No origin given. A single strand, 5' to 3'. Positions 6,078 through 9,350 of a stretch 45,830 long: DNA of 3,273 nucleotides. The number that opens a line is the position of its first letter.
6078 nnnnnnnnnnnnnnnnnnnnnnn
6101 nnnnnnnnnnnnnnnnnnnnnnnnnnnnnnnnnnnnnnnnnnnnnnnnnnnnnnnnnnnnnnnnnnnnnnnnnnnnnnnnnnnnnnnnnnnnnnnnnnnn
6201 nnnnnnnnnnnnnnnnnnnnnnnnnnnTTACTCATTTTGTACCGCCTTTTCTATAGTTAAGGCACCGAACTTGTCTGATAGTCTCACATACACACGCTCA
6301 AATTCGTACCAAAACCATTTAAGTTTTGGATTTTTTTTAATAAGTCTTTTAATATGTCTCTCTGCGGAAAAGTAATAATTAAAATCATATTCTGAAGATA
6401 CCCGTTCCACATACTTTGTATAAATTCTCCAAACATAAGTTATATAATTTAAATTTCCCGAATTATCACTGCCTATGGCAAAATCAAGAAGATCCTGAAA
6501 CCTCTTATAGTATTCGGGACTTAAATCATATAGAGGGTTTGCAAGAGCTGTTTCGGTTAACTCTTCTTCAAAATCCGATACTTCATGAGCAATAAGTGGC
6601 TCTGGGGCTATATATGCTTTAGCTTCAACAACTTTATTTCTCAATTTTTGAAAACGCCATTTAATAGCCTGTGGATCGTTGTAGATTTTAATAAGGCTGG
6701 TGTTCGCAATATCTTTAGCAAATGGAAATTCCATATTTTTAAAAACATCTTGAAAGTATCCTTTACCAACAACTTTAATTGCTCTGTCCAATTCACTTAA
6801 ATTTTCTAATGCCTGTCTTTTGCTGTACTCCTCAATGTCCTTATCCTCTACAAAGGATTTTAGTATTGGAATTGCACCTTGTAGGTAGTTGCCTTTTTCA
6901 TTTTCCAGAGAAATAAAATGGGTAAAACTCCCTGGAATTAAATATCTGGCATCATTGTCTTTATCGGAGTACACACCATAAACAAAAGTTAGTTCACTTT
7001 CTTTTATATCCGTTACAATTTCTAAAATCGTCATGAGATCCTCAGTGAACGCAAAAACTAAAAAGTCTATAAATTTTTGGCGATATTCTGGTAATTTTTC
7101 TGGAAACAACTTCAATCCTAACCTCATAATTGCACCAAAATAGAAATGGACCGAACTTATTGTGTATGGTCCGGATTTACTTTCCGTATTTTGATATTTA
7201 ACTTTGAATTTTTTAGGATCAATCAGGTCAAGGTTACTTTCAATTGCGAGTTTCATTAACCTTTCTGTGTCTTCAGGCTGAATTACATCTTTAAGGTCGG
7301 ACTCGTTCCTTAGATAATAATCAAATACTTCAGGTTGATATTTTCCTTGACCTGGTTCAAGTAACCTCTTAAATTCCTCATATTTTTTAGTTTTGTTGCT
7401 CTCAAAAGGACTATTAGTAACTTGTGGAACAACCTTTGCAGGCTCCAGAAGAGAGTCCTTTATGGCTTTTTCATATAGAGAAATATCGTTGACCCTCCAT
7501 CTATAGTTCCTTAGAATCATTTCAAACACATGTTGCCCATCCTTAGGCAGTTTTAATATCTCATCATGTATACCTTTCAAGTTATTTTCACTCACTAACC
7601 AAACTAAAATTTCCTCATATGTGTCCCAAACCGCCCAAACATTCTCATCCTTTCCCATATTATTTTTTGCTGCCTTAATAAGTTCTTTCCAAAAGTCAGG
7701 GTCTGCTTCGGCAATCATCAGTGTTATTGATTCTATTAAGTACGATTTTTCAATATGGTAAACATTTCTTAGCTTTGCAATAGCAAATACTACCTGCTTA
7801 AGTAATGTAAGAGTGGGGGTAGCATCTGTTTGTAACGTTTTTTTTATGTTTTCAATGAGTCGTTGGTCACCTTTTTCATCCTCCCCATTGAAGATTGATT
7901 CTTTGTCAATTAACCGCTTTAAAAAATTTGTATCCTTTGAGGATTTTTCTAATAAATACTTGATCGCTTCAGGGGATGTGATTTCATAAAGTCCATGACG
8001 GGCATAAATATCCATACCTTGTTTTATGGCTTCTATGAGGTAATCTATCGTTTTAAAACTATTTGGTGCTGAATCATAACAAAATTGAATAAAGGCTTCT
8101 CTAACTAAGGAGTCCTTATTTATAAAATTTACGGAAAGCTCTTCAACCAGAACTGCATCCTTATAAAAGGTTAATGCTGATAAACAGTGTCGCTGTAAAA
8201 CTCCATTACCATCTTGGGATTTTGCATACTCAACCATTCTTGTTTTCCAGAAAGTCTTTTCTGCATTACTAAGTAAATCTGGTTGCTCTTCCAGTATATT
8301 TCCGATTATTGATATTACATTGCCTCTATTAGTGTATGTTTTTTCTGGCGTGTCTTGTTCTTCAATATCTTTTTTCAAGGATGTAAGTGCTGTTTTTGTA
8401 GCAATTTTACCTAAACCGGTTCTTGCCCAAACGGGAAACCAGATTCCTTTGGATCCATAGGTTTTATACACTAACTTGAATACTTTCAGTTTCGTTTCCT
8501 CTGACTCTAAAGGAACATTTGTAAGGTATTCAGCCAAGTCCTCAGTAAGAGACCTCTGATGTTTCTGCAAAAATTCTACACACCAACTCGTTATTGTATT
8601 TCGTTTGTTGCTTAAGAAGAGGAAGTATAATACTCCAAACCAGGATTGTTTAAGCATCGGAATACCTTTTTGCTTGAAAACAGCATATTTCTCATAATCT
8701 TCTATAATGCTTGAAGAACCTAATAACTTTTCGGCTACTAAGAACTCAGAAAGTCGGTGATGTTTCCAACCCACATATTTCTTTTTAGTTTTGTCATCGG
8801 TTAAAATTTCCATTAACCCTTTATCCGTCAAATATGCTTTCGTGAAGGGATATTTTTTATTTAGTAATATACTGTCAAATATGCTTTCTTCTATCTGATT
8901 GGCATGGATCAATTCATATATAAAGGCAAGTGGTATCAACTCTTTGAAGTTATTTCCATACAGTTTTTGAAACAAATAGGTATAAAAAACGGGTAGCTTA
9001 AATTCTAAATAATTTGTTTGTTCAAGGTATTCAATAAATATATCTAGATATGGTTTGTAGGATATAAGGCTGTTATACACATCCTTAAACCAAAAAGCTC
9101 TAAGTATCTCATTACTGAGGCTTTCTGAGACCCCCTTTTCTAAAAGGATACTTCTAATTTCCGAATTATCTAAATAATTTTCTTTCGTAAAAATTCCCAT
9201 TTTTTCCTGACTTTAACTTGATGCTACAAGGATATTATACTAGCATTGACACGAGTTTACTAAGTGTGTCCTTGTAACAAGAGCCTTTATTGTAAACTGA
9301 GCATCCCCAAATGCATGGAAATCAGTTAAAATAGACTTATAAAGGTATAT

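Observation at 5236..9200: Three-gene operon (990 aa STAND-like protein lacking its NTPase, 241 aa protein, 96 aa membrane protein) back-to-back with a type I R-M system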

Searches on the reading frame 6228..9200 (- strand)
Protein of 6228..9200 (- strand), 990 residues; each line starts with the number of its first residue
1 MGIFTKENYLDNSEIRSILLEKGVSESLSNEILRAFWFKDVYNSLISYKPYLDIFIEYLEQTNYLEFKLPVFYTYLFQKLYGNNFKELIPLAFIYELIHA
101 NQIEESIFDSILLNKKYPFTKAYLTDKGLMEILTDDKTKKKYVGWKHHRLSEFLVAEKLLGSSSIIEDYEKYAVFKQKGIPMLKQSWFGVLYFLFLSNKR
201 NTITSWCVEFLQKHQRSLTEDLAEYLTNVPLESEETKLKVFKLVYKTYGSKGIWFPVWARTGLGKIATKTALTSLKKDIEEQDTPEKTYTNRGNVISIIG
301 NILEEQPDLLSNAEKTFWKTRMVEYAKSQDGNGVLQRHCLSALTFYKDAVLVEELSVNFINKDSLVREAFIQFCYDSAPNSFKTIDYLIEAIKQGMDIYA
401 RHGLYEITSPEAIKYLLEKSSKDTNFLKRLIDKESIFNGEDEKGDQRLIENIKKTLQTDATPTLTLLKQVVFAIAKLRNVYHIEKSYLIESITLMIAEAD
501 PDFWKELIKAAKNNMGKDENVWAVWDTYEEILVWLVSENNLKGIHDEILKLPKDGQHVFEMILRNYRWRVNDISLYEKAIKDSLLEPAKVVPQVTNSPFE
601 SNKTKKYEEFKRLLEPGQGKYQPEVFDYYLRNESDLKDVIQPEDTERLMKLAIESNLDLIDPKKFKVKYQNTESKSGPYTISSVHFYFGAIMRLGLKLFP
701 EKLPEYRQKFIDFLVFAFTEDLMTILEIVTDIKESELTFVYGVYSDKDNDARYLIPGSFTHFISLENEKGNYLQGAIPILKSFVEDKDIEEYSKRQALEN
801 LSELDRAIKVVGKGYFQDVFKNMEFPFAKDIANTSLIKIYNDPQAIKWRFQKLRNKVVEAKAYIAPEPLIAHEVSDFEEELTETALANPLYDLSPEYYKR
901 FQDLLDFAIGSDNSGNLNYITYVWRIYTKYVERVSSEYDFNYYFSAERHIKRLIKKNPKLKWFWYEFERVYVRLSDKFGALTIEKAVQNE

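Call 3: search_protein_families(library=pfam, proteins=[window:6228-9200:-], max_evalue=0.1)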
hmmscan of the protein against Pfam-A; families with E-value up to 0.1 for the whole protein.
window:6228-9200:- (990 aa): 0 families

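Call 4: search_protein_families(library=padloc, proteins=[window:6228-9200:-], max_evalue=0.1)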
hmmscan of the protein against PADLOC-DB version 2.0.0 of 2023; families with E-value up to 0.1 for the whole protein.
window:6228-9200:- (990 aa): 0 families

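Call 5: search_protein_families(library=ncbifam, proteins=[window:6228-9200:-], max_evalue=0.1)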
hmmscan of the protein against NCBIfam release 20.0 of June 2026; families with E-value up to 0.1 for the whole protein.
window:6228-9200:- (990 aa): 0 families

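Call 7: find_related_loci(query=window:6228-9200:-, collection=genome_contigs, flank=8000)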
Query window:6228-9200:- (990 aa) in genome_contigs; peptide patterns used: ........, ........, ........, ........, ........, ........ (x = any residue, [..] = any of these).
29 stretches matched a pattern, but none encodes a relative of the query by tblastn (E <= 1e-3).

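Call 8: search_solved_structures(query=window:6228-9200:-, max_evalue=10)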
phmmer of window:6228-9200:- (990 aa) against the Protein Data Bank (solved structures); distinct sequences matched with E-value up to 10: 0.

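Call 9: find_homologous_proteins(query=window:6228-9200:-, region=1-990)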
Query window:6228-9200:-, residues 1-990 (990 aa): 13 proteins with E <= 0.001 among 8000 candidates.
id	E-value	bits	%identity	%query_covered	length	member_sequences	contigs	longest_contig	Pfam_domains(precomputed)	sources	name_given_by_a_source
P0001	0.0e+0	2226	100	100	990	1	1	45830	-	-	-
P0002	3.0e-154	534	35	93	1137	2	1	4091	-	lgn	-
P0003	3.3e-150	520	33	94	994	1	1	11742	-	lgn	-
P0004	3.0e-147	511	33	94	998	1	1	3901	-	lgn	-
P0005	1.5e-145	505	33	97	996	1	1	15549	-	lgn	-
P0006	3.2e-140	487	33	96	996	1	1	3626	-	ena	-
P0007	6.7e-137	476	32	96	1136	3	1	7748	-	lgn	-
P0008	7.3e-136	473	31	98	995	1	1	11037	-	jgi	-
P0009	1.3e-135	472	34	95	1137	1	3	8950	-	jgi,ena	-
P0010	4.7e-133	464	31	98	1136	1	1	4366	-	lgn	-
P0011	3.7e-126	441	33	96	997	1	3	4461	-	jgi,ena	-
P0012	7.3e-111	390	28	97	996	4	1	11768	PF13646.13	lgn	-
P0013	9.8e-5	39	20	57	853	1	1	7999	PF28130.1,PF13646.13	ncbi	-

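Call 13: find_encoding_contigs(protein=P0005, flank=8000, max_places=3)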
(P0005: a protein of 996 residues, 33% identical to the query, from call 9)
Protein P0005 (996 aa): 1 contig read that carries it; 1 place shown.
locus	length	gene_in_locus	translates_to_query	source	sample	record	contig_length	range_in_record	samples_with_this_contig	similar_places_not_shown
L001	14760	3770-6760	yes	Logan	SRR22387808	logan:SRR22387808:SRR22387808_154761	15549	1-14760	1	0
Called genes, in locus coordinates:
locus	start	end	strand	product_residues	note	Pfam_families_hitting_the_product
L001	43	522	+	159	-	PF02643:DUF192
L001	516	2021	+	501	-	PF02896:PEP-utilizers_C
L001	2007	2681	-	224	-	PF00590:TP_methylase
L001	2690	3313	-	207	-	PF09335:VTT_dom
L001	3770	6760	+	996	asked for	-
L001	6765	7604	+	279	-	-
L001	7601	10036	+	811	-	PF12161:HsdM_N, PF02384:N6_Mtase, PF07669:Eco57I (weak)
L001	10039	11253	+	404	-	PF01420:Methylase_S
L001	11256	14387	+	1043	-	PF04313:HSDR_N, PF04851:ResIII, PF18766:SWI2_SNF2, PF00270:DEAD (weak), PF22679:T1R_D3-like, PF11867:T1RH-like_C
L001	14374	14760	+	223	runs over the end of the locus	PF01863:YgjP-like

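Call 14: find_encoding_contigs(protein=P0003, flank=8000, max_places=3)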
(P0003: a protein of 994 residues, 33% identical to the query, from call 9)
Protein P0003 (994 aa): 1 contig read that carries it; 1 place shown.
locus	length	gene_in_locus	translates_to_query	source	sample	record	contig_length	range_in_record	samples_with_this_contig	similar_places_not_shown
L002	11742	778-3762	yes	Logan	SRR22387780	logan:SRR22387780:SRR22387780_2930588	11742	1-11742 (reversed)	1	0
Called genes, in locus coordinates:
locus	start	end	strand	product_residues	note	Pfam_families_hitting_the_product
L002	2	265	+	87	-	?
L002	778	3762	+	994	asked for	-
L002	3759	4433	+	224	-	-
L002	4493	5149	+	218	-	PF20473:MmeI_Mtase (weak), PF01170:UPF0020 (weak)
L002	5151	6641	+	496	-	PF02384:N6_Mtase (faint), PF20473:MmeI_Mtase (faint), PF07669:Eco57I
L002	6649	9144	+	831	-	PF10544:T5orf172, PF13455:MUG113 (weak), PF04851:ResIII (weak)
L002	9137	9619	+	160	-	-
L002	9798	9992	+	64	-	-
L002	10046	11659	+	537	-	PF02463:SMC_N, PF13175:AAA_15, PF13476:AAA_23, PF13304:AAA_21, PF13175:AAA_15, PF20469:OLD-like_TOPRIM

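Call 15: find_encoding_contigs(protein=P0008, flank=8000, max_places=3)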
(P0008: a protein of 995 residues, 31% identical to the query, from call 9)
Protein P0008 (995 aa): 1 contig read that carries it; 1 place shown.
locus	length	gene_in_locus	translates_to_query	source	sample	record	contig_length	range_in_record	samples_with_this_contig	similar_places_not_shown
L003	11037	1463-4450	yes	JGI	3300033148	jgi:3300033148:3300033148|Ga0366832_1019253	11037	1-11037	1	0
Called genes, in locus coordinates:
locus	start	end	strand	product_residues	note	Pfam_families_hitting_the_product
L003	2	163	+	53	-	?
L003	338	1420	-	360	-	-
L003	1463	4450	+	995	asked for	-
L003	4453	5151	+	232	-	-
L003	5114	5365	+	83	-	-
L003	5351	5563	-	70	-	PF12844:HTH_19, PF13560:HTH_31 (weak), PF13443:HTH_26 (weak), PF01381:HTH_3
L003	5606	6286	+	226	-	-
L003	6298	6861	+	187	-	-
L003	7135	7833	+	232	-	-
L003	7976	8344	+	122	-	-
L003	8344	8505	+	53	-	-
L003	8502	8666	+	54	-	-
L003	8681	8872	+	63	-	PF12728:HTH_17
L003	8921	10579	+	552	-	PF00239:Resolvase, PF07508:Recombinase, PF13408:Zn_ribbon_recom (weak)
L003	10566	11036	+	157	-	?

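Call 16: find_encoding_contigs(protein=P0012, flank=8000, max_places=3)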
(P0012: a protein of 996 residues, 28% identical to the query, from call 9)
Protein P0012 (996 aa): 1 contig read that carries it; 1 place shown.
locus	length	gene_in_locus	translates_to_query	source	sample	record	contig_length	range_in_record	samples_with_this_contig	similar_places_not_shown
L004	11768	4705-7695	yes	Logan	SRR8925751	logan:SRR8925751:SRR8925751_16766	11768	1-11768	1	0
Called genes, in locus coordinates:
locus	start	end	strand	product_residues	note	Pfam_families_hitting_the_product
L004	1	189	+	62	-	?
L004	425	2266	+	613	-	PF09250:Prim-Pol, PF13481:AAA_25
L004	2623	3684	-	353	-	-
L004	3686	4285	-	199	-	PF13248:Zn_ribbon_3 (weak)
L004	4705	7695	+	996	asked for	PF13646:HEAT_2 (faint)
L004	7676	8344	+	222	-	-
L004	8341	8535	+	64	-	-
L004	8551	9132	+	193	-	-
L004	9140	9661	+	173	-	PF00186:DHFR_1 (weak), PF01872:RibD_C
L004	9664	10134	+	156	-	PF18931:DUF5680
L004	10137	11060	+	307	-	PF00389:2-Hacid_dh, PF02826:2-Hacid_dh_C, PF03446:NAD_binding_2 (weak)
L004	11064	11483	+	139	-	-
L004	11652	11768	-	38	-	?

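Call 19: find_encoding_contigs(protein=P0009, flank=8000, max_places=3)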
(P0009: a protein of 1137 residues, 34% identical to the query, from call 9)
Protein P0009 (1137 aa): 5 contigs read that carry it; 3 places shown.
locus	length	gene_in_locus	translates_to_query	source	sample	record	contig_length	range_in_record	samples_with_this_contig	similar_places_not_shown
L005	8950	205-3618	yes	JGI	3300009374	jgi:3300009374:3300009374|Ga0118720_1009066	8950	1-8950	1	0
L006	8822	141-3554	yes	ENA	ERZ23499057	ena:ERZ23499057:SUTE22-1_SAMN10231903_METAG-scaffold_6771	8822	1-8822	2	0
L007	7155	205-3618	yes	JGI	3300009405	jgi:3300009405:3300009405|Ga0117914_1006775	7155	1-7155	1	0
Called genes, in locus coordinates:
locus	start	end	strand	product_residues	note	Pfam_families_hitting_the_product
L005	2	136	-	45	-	?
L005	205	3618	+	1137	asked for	-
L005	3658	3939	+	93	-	-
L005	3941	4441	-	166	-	PF00565:SNase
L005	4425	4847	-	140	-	-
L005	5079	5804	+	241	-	PF04402:SIMPL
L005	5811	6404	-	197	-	-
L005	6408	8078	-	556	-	-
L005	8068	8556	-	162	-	-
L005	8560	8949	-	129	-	?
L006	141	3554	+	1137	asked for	-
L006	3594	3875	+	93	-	-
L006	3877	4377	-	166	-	PF00565:SNase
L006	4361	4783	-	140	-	-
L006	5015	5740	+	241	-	PF04402:SIMPL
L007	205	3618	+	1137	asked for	-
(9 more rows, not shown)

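Call 20: find_encoding_contigs(protein=P0007, flank=8000, max_places=3)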
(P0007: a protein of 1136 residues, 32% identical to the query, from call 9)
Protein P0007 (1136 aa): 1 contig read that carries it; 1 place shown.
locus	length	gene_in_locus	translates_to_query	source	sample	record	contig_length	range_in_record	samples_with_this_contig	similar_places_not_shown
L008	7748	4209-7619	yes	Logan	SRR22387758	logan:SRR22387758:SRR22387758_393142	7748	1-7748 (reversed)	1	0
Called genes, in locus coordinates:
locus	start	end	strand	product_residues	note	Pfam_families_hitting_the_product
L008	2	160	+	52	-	?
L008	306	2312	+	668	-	-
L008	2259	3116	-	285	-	PF02086:MethyltransfD12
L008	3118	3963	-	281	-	PF01555:N6_N4_Mtase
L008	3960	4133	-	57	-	PF12728:HTH_17, PF00376:MerR (faint)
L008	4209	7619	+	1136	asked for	-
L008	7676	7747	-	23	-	?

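Call 21: find_encoding_contigs(protein=P0011, flank=8000, max_places=3)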
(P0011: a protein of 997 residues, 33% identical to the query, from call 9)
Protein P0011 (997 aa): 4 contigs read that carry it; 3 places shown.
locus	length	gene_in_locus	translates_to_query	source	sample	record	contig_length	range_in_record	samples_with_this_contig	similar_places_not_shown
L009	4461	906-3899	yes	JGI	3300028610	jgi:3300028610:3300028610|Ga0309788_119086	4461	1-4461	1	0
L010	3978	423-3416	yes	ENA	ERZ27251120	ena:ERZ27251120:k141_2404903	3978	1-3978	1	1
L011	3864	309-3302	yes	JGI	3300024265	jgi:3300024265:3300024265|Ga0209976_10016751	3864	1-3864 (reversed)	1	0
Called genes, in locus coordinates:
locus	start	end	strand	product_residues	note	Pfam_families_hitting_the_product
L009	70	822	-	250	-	PF12705:PDDEXK_1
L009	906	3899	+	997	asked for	-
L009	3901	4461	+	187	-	?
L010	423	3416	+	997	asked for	-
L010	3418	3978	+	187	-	?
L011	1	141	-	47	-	?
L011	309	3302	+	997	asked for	-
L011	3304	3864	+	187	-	?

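Call 24: search_protein_families(library=pfam, proteins=[L002:3759-4433:+, L009:3901-4461:+, L001:6765-7604:+, L003:4453-5151:+, L004:7676-8344:+, L003:338-1420:-, L005:3658-3939:+], max_evalue=1)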
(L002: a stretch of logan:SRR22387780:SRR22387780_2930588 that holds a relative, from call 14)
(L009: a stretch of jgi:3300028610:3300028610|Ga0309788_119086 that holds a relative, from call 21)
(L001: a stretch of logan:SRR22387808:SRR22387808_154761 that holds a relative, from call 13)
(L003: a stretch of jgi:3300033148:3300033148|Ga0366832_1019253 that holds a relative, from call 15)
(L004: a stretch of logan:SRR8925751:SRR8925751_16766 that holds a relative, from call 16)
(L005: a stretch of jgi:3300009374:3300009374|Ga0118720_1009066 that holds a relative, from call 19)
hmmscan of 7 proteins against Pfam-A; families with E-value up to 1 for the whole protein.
L002:3759-4433:+ (224 aa): 0 families

L009:3901-4461:+ (187 aa): 4 families
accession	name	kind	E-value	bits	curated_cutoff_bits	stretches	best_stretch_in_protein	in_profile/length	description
PF17681.6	GCP_N_terminal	-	0.022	14.7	29.4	1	41-79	133-171/297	Gamma tubulin complex component N-terminal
PF04471.18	Mrr_cat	-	0.029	14.9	21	1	127-172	42-86/115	Restriction endonuclease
PF13588.12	HSDR_N_2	-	0.099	13.2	25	1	134-161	51-78/110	Type I restriction enzyme R protein N terminus (HSDR_N)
PF13974.11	YebO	-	0.13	13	27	1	35-60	30-55/80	YebO-like protein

L001:6765-7604:+ (279 aa): 2 families
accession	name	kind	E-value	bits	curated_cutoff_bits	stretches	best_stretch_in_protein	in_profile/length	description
PF23992.1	Pam3_gp32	-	0.16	12.4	27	1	65-109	18-63/108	Phage Pam3 gp32-like protein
PF00239.26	Resolvase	-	0.21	12.1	23.3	1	134-176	82-124/145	Resolvase, N terminal domain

L003:4453-5151:+ (232 aa): 0 families

L004:7676-8344:+ (222 aa): 0 families

L003:338-1420:- (360 aa): 3 families
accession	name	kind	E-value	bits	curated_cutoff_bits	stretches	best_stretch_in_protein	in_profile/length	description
PF01096.23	Zn_ribbon_TFIIS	-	0.17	12.2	21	1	128-139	2-13/39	Transcription factor S-II (TFIIS)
PF14354.12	Lar_restr_allev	-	0.48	11.1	28.6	0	128-195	5-44/58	Restriction alleviation protein Lar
PF01155.25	HypA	-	0.75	10.3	28.9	0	93-143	67-103/112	Hydrogenase/urease nickel incorporation, metallochaperone, hypA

L005:3658-3939:+ (93 aa): 1 family
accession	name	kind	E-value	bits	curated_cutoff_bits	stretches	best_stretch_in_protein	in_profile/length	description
PF02537.21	CRCB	-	0.089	13.6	32.9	1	3-69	2-60/103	CrcB-like protein, Camphor Resistance (CrcB)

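Call 32: search_protein_representatives(protein=window:6228-9200:-)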
Query: 990 residues. Proteins with E-value up to 0.001 (for the whole library): 236; up to 1e-10: 204; up to 1e-30: 127. The best 150 are listed.
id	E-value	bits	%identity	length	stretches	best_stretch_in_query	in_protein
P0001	0.0e+00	2225.7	100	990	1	1-990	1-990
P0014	2.1e-167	575.6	35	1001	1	4-980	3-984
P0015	1.4e-156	539.7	34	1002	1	2-986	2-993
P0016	1.9e-154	532.7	35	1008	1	1-953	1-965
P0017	9.9e-154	530.3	34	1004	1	28-981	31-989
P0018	1.2e-149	516.8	35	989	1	6-942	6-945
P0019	1.0e-146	507.1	35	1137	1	22-973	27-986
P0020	3.7e-140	485.4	35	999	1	8-988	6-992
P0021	9.8e-138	477.4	32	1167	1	25-945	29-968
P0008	2.3e-136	472.8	32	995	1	4-969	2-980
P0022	8.2e-134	464.4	35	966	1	25-967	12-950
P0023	1.7e-133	463.3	32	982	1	26-972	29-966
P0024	3.7e-130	452.3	33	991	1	8-947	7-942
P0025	1.9e-128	446.7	33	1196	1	24-948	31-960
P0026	1.2e-123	430.8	31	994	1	25-974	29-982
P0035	5.7e-107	375.6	30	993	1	4-931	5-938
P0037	3.0e-106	373.2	34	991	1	9-971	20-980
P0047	5.1e-96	339.3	29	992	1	25-961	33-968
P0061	3.4e-74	267.1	29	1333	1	88-954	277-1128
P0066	8.7e-69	249.2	28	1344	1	90-969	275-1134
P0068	6.7e-65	236.3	30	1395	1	85-933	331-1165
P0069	2.7e-64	234.3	28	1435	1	217-950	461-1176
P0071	5.3e-62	226.7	28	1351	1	10-961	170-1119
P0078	1.8e-56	208.4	27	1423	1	26-957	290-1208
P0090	2.3e-50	188.2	26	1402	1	147-964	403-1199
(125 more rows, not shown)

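Call 34: search_protein_families(library=pfam, proteins=[P0061, P0066, P0068, P0069, P0078, P0071, P0090], max_evalue=0.01)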
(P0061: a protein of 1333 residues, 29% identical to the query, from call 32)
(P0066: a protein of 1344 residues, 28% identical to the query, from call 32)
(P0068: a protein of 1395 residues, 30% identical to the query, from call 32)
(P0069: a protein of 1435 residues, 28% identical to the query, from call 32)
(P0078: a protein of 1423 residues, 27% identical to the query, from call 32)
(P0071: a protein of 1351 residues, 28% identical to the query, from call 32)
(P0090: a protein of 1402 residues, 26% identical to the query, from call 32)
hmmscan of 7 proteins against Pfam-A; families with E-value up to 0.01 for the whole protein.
P0061 (1333 aa): 7 families
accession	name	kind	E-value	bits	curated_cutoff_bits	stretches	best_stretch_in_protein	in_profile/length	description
PF05729.18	NACHT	-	1.8e-09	38.1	26.7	1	51-196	1-162/167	NACHT domain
PF13401.12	AAA_22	-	1.3e-06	29.2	27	1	51-160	6-121/130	AAA domain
PF07728.20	AAA_5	-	2.1e-06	28.2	22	1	54-140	3-85/139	AAA domain (dynein-related subfamily)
PF13245.12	AAA_19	-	0.00093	19.8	25.1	1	42-80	3-41/134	AAA domain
PF24883.2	NPHP3_N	-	0.0018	19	24.8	0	113-162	116-164/164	Nephrocystin 3, N-terminal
PF00004.35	AAA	-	0.0019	19.1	21.2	1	54-137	2-73/131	ATPase family associated with various cellular activities (AAA)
PF13191.12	AAA_16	-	0.0032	18.4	32.6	1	51-86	25-57/167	AAA ATPase domain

P0066 (1344 aa): 2 families
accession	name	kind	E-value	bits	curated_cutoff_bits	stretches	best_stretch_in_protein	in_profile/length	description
PF05729.18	NACHT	-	5.9e-05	23.4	26.7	1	52-192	5-162/167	NACHT domain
PF20720.3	nSTAND3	-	0.0027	17.8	27.2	1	51-174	21-126/155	Novel STAND NTPase 3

P0068 (1395 aa): 4 families
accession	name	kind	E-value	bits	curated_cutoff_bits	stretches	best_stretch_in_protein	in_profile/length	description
PF12728.13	HTH_17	-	5.2e-08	33.5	27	1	5-55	2-50/51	Helix-turn-helix domain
PF13411.12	MerR_1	-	4.9e-06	27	21.6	1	6-51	2-46/69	MerR HTH family regulatory protein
PF00376.29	MerR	-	1.2e-05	25.4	28.2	1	9-43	4-38/38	MerR family regulatory protein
PF05729.18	NACHT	-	0.00011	22.5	26.7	1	117-252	6-160/167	NACHT domain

P0069 (1435 aa): 1 family
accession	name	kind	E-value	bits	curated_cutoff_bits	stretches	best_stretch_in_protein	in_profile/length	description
PF13646.12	HEAT_2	-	0.0021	18.7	27.7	0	576-616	11-51/88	HEAT repeats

P0078 (1423 aa): 6 families
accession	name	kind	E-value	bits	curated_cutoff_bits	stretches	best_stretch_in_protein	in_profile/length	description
PF12844.13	HTH_19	-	1.7e-08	34.7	30.2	1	6-68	1-62/64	Helix-turn-helix domain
PF01381.28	HTH_3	-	2.9e-08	34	23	1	9-63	1-54/55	Helix-turn-helix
PF13560.12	HTH_31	-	8.5e-08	32.8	27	1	4-60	1-57/64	Helix-turn-helix domain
PF13413.12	HTH_25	-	8.5e-06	25.9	24.6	1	8-44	1-37/62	Helix-turn-helix domain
PF13646.12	HEAT_2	-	0.00022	21.9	27.7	0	598-655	3-58/88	HEAT repeats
PF13443.12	HTH_26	-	0.005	17.5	22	0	15-65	8-58/63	Cro/C1-type HTH DNA-binding domain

P0071 (1351 aa): 6 families
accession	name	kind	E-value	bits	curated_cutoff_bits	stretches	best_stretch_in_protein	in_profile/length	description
PF13191.12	AAA_16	-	0.00011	23.1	32.6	1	53-90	28-63/167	AAA ATPase domain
PF20720.3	nSTAND3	-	0.00096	19.3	27.2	1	53-147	21-111/155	Novel STAND NTPase 3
PF13401.12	AAA_22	-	0.0016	19.2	27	0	53-93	9-49/130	AAA domain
PF13646.12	HEAT_2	-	0.0038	17.9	27.7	0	515-572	17-73/88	HEAT repeats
PF24883.2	NPHP3_N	-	0.0065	17.1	24.8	0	105-147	123-164/164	Nephrocystin 3, N-terminal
PF03266.21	NTPase_1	-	0.0078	16.5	23.9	0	53-94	3-44/168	NTPase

P0090 (1402 aa): 3 families
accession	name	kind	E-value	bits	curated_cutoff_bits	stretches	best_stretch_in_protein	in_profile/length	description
PF12728.13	HTH_17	-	4.9e-09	36.7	27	1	9-59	1-49/51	Helix-turn-helix domain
PF00376.29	MerR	-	6.2e-08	32.8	28.2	1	11-48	1-38/38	MerR family regulatory protein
PF13411.12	MerR_1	-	1e-07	32.4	21.6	1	11-55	2-45/69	MerR HTH family regulatory protein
